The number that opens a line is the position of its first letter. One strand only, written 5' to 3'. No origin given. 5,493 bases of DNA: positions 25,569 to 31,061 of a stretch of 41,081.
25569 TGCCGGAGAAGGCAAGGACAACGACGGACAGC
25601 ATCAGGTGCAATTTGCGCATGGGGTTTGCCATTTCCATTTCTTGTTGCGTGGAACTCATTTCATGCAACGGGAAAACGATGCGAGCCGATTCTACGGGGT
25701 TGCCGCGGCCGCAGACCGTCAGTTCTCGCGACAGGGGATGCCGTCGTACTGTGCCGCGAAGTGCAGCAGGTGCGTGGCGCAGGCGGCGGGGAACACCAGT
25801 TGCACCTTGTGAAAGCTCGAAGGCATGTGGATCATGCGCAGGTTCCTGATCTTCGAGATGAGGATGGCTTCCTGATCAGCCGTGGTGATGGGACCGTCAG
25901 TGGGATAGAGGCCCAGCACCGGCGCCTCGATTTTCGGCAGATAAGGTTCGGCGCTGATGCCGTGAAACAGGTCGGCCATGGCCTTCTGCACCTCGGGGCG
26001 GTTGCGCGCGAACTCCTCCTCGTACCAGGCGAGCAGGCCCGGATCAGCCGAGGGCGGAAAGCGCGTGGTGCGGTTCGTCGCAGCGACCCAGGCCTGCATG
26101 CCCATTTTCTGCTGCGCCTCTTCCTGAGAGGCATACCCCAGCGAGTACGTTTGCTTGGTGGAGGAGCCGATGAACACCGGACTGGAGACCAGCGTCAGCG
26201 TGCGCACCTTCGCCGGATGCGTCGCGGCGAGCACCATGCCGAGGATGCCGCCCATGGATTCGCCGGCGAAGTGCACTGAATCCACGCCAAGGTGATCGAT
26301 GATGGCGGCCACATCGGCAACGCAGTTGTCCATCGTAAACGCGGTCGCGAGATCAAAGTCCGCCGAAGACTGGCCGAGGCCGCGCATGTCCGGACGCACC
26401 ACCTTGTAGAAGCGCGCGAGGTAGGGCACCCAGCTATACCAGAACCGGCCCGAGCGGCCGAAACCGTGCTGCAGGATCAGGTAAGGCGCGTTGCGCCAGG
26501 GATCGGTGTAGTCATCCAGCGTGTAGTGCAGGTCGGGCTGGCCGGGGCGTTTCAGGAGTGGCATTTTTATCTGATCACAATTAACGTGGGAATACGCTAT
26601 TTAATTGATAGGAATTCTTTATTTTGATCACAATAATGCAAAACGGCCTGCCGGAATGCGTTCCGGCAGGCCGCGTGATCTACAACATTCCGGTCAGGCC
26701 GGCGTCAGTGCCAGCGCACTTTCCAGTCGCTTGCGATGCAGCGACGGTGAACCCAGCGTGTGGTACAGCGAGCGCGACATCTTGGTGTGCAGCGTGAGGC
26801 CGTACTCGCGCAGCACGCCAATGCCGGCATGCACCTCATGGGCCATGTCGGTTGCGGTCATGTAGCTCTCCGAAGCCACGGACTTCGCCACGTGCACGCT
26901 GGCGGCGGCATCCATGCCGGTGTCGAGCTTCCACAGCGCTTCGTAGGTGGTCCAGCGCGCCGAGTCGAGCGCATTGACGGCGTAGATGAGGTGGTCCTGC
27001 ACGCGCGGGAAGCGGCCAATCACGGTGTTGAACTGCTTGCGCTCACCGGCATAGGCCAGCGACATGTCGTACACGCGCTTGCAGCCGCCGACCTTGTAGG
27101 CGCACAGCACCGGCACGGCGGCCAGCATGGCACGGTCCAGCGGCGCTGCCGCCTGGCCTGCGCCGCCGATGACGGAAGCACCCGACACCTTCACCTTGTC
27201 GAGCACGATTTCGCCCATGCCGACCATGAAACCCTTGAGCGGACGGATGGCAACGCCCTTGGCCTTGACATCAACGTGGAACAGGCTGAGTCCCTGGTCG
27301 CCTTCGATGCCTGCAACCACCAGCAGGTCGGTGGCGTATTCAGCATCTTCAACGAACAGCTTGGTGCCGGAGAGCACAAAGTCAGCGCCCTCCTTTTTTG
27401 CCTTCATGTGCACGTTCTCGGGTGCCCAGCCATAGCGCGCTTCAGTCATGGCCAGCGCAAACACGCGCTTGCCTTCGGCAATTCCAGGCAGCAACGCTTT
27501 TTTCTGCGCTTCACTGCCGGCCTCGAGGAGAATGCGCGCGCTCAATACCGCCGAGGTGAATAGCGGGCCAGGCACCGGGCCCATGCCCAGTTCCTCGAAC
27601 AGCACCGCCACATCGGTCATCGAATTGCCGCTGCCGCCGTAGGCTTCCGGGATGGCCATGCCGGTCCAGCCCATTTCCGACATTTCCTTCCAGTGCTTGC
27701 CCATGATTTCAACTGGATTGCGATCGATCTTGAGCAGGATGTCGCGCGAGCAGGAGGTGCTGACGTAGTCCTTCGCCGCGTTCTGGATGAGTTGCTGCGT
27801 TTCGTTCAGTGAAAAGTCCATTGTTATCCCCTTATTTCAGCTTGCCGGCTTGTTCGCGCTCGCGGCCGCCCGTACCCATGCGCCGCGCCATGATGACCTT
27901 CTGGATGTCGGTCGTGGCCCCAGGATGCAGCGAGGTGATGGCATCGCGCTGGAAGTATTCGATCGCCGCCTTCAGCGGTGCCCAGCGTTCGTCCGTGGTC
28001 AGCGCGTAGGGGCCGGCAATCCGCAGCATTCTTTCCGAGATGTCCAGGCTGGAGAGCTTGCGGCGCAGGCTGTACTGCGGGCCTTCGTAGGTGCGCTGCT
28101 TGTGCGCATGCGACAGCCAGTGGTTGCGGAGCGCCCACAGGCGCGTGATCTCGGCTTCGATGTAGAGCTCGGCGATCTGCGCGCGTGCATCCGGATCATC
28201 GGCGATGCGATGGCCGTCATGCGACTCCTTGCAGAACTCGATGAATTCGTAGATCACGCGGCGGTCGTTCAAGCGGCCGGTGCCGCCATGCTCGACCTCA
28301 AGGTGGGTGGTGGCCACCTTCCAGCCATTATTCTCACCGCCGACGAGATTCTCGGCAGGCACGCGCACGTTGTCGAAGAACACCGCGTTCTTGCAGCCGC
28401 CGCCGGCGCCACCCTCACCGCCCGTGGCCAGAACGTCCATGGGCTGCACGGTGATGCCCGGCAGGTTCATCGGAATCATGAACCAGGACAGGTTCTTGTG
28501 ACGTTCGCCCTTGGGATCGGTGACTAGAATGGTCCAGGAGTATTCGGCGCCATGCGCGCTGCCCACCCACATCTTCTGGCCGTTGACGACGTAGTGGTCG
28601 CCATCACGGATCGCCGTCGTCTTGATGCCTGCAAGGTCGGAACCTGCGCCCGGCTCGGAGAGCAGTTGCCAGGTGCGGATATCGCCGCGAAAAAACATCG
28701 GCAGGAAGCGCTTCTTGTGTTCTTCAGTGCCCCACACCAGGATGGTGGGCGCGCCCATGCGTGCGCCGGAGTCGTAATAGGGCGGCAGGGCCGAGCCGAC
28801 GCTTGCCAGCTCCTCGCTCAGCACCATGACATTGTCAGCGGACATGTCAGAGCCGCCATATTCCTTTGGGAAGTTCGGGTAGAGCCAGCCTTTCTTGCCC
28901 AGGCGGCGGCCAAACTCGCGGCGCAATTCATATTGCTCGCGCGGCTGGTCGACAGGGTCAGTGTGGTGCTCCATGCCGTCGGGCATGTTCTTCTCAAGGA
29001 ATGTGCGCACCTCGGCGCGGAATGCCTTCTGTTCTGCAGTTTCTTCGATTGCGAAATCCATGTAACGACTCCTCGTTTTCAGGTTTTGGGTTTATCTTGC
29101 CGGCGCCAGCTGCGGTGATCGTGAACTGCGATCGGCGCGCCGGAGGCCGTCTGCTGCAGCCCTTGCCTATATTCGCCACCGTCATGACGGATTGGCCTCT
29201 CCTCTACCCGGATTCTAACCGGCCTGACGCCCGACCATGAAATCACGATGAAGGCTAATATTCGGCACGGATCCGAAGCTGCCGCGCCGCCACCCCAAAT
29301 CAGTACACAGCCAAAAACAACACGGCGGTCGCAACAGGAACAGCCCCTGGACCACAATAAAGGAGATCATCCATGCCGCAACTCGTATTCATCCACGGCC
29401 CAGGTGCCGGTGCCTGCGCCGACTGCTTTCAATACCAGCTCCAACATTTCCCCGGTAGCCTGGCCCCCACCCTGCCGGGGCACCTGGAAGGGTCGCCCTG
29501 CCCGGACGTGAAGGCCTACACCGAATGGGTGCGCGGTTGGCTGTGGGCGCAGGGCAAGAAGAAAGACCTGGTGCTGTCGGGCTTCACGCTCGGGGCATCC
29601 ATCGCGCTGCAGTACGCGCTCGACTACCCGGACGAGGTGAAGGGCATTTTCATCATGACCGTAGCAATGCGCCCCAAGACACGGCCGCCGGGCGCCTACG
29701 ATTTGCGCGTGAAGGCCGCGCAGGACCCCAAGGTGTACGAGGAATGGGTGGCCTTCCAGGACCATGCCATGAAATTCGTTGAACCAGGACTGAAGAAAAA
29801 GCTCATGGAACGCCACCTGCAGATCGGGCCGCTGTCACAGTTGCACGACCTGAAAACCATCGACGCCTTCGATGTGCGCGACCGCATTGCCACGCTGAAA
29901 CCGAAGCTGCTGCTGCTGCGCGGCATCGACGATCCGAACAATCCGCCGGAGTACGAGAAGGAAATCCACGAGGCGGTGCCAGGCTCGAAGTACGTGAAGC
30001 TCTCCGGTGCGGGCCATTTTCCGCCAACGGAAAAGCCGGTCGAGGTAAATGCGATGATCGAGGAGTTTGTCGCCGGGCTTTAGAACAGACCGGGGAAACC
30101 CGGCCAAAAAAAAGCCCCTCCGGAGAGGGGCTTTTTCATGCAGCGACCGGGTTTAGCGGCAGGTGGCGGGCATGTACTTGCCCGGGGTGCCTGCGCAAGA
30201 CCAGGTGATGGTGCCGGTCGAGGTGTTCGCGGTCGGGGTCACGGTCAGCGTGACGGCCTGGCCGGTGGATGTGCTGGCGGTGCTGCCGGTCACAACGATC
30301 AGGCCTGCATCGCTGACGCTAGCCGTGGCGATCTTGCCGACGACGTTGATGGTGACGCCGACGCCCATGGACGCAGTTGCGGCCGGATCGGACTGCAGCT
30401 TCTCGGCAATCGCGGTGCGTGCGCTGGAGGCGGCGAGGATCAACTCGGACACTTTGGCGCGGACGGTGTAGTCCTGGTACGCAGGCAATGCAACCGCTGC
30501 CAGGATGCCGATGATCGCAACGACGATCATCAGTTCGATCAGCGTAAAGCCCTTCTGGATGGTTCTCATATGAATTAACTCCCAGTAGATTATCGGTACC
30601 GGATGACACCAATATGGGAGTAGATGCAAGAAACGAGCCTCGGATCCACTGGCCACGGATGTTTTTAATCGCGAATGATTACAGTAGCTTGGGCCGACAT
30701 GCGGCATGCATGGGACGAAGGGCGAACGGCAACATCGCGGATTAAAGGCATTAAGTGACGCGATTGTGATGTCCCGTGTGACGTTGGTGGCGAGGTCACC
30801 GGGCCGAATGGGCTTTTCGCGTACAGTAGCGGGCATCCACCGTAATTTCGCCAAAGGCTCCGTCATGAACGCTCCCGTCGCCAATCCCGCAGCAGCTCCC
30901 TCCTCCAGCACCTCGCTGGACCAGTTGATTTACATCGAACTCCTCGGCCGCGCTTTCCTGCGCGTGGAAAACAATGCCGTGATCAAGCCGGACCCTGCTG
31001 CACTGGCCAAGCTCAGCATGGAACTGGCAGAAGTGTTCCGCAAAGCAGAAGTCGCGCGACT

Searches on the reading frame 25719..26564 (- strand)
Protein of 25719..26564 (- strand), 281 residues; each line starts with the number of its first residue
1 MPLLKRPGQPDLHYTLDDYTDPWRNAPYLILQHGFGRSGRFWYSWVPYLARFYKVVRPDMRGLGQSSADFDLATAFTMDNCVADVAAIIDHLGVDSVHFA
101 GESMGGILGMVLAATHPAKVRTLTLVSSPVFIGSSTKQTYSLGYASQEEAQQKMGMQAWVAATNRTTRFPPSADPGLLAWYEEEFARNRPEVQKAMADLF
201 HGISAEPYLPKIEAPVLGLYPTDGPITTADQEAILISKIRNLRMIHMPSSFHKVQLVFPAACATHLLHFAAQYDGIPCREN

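Call 26: search_protein_families(library=pfam, proteins=[window:25719-26564:-], max_evalue=0.0001)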
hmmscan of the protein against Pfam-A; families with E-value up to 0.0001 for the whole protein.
window:25719-26564:- (281 aa): 3 families
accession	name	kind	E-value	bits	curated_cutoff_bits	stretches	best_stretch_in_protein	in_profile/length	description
PF00561.26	Abhydrolase_1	-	1.2e-25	91.1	25.8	1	28-257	2-243/245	alpha/beta hydrolase fold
PF12697.13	Abhydrolase_6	-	2.6e-14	54.8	26.3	1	33-228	5-180/217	Alpha/beta hydrolase family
PF12146.15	Hydrolase_4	-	3e-11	43.5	27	1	29-253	7-233/239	Serine aminopeptidase, S33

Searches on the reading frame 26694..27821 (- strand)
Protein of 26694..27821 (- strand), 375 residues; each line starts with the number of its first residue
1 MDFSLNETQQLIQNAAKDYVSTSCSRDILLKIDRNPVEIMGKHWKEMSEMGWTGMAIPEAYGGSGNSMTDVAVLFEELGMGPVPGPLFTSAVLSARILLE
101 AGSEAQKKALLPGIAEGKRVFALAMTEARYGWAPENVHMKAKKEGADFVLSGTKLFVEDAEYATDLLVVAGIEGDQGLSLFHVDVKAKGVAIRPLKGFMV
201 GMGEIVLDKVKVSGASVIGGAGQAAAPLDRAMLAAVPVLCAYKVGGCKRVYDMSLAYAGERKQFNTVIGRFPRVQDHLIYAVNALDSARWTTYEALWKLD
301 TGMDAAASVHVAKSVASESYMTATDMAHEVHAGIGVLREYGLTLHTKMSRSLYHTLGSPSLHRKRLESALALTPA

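Call 26: search_protein_families(library=pfam, proteins=[window:26694-27821:-], max_evalue=0.0001)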
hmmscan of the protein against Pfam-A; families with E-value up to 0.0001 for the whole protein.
window:26694-27821:- (375 aa): 3 families
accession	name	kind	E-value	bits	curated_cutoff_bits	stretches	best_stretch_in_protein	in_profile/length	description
PF02771.21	Acyl-CoA_dh_N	-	1.8e-21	77.1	22.9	1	6-118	1-113/113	Acyl-CoA dehydrogenase, N-terminal domain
PF00441.29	Acyl-CoA_dh_1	-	3.7e-18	66.5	22.4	1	238-365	17-144/150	Acyl-CoA dehydrogenase, C-terminal domain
PF02770.24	Acyl-CoA_dh_M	-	1e-10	42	33.3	1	122-209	1-96/97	Acyl-CoA dehydrogenase, middle domain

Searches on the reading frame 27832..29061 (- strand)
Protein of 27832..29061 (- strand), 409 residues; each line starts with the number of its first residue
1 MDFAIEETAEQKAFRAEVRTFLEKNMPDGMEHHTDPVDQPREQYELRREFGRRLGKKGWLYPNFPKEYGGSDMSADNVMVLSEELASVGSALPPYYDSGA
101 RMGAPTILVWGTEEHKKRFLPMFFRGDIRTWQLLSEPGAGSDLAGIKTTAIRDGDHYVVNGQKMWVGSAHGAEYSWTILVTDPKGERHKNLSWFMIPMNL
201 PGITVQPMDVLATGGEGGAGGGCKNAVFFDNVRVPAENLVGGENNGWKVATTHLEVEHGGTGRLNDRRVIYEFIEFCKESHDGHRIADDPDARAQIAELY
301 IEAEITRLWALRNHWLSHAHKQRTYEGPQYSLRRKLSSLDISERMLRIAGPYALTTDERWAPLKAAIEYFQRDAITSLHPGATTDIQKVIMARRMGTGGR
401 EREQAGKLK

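Call 26: search_protein_families(library=pfam, proteins=[window:27832-29061:-], max_evalue=0.0001)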
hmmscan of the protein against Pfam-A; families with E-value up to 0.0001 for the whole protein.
window:27832-29061:- (409 aa): 3 families
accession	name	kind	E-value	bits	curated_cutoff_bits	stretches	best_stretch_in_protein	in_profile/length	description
PF02771.21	Acyl-CoA_dh_N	-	9.5e-21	74.7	22.9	1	8-127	1-113/113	Acyl-CoA dehydrogenase, N-terminal domain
PF02770.24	Acyl-CoA_dh_M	-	2.8e-18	66.3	33.3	1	134-211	4-82/97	Acyl-CoA dehydrogenase, middle domain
PF00441.29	Acyl-CoA_dh_1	-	6.4e-09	36.6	22.4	1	244-395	1-149/150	Acyl-CoA dehydrogenase, C-terminal domain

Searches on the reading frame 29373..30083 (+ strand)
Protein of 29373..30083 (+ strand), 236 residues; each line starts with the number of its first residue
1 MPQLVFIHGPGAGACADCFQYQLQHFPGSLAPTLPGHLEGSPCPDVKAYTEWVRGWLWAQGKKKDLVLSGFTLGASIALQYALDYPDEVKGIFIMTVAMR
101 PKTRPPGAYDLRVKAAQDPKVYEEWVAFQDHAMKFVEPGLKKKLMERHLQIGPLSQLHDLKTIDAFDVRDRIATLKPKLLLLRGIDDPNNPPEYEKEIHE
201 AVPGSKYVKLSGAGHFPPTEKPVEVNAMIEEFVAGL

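Call 26: search_protein_families(library=pfam, proteins=[window:29373-30083:+], max_evalue=0.0001)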
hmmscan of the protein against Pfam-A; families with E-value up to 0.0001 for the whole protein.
window:29373-30083:+ (236 aa): 2 families
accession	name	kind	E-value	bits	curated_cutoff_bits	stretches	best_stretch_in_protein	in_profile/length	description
PF12697.13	Abhydrolase_6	-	1.6e-14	55.5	26.3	1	4-227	1-216/217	Alpha/beta hydrolase family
PF00561.26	Abhydrolase_1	-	1.4e-10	41.7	25.8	1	30-135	31-137/245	alpha/beta hydrolase fold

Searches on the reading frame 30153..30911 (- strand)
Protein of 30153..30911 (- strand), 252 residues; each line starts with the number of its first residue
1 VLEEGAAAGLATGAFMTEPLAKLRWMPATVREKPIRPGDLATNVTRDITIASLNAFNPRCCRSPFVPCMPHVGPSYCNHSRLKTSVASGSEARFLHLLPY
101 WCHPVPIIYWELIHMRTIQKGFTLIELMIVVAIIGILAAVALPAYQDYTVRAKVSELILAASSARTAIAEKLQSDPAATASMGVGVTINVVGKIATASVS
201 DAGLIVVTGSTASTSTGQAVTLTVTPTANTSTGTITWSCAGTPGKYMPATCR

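Call 26: search_protein_families(library=pfam, proteins=[window:30153-30911:-], max_evalue=0.0001)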
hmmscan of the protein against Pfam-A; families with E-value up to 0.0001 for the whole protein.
window:30153-30911:- (252 aa): 2 families
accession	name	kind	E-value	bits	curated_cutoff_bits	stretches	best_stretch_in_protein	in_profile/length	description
PF00114.24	Pilin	-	1.9e-12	48.5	22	1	150-252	1-108/108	Pilin (bacterial filament)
PF07963.17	N_methyl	-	1.6e-09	37.4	21.2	1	119-142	4-27/27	Prokaryotic N-terminal methylation motif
